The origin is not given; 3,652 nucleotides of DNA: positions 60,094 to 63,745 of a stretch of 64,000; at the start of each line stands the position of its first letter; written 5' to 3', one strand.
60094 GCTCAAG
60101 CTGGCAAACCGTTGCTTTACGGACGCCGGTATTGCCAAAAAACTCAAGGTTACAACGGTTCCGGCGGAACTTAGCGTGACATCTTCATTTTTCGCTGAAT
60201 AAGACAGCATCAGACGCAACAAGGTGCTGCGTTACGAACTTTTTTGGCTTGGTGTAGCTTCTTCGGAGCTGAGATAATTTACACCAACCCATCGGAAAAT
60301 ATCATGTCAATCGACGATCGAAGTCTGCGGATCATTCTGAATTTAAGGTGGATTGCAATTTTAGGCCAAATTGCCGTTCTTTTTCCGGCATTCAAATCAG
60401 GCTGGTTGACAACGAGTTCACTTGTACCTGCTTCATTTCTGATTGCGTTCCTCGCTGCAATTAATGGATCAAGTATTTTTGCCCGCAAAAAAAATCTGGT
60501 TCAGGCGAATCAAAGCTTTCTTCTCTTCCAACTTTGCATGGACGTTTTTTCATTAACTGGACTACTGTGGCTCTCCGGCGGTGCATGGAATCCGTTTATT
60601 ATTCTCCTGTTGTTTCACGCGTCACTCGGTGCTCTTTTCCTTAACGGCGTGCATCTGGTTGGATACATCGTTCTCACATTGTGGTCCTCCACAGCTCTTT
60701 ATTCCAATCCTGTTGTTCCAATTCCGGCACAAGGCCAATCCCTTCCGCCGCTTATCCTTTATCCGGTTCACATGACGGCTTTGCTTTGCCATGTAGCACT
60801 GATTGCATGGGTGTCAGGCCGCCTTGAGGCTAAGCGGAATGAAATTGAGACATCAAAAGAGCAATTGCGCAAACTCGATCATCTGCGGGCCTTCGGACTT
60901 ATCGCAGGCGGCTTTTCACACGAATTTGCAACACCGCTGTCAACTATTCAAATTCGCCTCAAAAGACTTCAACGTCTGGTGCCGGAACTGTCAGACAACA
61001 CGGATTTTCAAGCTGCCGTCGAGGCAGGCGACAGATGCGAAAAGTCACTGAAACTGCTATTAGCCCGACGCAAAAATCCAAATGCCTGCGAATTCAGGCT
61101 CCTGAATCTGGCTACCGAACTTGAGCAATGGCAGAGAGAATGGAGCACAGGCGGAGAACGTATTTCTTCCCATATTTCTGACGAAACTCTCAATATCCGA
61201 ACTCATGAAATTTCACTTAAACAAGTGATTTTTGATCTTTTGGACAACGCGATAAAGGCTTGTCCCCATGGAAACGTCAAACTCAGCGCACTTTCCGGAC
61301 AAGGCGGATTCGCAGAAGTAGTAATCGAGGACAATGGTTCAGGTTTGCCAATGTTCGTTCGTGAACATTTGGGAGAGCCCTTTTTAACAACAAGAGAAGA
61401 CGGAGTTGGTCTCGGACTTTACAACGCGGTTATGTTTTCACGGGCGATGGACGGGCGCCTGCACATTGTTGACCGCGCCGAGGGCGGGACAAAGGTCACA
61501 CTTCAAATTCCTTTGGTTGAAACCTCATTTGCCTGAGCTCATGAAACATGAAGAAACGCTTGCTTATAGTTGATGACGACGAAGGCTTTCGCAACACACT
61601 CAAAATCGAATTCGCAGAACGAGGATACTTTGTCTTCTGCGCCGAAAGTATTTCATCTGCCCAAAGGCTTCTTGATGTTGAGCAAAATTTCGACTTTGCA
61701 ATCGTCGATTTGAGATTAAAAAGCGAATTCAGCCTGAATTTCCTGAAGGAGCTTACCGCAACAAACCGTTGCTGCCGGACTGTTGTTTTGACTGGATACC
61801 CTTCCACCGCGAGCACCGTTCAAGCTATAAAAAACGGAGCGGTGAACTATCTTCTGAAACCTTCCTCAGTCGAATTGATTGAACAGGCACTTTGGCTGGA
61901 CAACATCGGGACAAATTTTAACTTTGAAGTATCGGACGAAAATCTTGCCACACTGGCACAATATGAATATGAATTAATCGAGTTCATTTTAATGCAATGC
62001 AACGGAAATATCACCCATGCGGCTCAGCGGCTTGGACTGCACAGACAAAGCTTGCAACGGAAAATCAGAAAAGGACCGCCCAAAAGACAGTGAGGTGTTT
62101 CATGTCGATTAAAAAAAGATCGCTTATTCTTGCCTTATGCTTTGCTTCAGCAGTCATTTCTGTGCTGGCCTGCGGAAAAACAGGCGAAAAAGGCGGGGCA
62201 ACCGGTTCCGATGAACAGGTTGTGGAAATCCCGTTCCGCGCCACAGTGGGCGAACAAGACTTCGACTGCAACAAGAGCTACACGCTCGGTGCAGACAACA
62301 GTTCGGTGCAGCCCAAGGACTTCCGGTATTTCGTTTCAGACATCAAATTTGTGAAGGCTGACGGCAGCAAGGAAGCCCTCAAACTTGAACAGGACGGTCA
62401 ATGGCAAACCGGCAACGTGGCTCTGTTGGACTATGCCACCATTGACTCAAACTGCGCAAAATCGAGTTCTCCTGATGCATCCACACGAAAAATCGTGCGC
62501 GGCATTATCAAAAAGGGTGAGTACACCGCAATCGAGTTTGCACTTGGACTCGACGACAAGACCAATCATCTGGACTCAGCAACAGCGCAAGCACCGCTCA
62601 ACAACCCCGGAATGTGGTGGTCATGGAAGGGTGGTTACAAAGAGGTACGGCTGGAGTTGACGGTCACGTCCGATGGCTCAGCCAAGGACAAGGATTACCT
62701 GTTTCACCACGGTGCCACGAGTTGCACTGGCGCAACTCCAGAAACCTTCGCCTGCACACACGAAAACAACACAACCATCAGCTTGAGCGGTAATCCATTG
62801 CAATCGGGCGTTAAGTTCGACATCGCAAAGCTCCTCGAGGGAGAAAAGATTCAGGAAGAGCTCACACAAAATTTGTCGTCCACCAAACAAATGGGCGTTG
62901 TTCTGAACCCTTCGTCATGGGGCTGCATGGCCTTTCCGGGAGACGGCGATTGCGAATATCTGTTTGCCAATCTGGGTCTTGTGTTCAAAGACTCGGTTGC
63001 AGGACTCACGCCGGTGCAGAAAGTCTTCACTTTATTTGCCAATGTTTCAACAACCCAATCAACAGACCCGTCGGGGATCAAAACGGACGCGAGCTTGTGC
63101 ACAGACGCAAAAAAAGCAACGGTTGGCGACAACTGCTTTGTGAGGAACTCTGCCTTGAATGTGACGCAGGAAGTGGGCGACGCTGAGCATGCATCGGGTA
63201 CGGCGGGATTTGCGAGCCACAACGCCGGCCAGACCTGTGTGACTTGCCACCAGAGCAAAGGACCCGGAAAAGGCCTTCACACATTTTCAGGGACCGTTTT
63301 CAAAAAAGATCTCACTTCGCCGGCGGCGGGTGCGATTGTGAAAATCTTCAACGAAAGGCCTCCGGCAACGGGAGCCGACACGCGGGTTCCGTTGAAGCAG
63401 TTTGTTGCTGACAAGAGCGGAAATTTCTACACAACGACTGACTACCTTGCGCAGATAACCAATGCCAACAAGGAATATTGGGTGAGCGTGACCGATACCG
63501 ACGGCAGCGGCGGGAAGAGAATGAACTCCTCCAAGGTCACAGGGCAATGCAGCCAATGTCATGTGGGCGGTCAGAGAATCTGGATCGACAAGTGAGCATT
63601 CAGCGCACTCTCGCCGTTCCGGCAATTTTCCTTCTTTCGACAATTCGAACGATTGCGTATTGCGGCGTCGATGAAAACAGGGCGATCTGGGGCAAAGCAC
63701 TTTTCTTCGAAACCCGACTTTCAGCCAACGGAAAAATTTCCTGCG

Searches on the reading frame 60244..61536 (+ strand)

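Call 15: search_protein_families(library=pfam, proteins=[window:60244-61536:+], max_evalue=0.001)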
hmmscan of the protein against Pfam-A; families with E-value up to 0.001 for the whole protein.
window:60244-61536:+ (430 aa): 3 families
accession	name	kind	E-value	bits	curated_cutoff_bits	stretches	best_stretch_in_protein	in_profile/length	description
PF02518.31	HATPase_c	-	2.5e-19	70.2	26.4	1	321-424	2-109/111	Histidine kinase-, DNA gyrase B-, and HSP90-like ATPase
PF13589.12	HATPase_c_3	-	0.00055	20.4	25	1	324-368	2-45/137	Histidine kinase-, DNA gyrase B-, and HSP90-like ATPase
PF00512.31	HisKA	-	0.00099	19.6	26.9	0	223-272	8-53/66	His Kinase A (phospho-acceptor) domain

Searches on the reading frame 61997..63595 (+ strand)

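Call 15: search_protein_families(library=pfam, proteins=[window:61997-63595:+], max_evalue=0.001)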
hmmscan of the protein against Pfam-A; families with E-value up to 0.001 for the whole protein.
window:61997-63595:+ (532 aa): 1 family
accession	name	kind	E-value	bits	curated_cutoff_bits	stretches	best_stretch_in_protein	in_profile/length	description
PF20243.3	MbnP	-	8.8e-39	133.8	27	1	75-288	3-184/189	MbnP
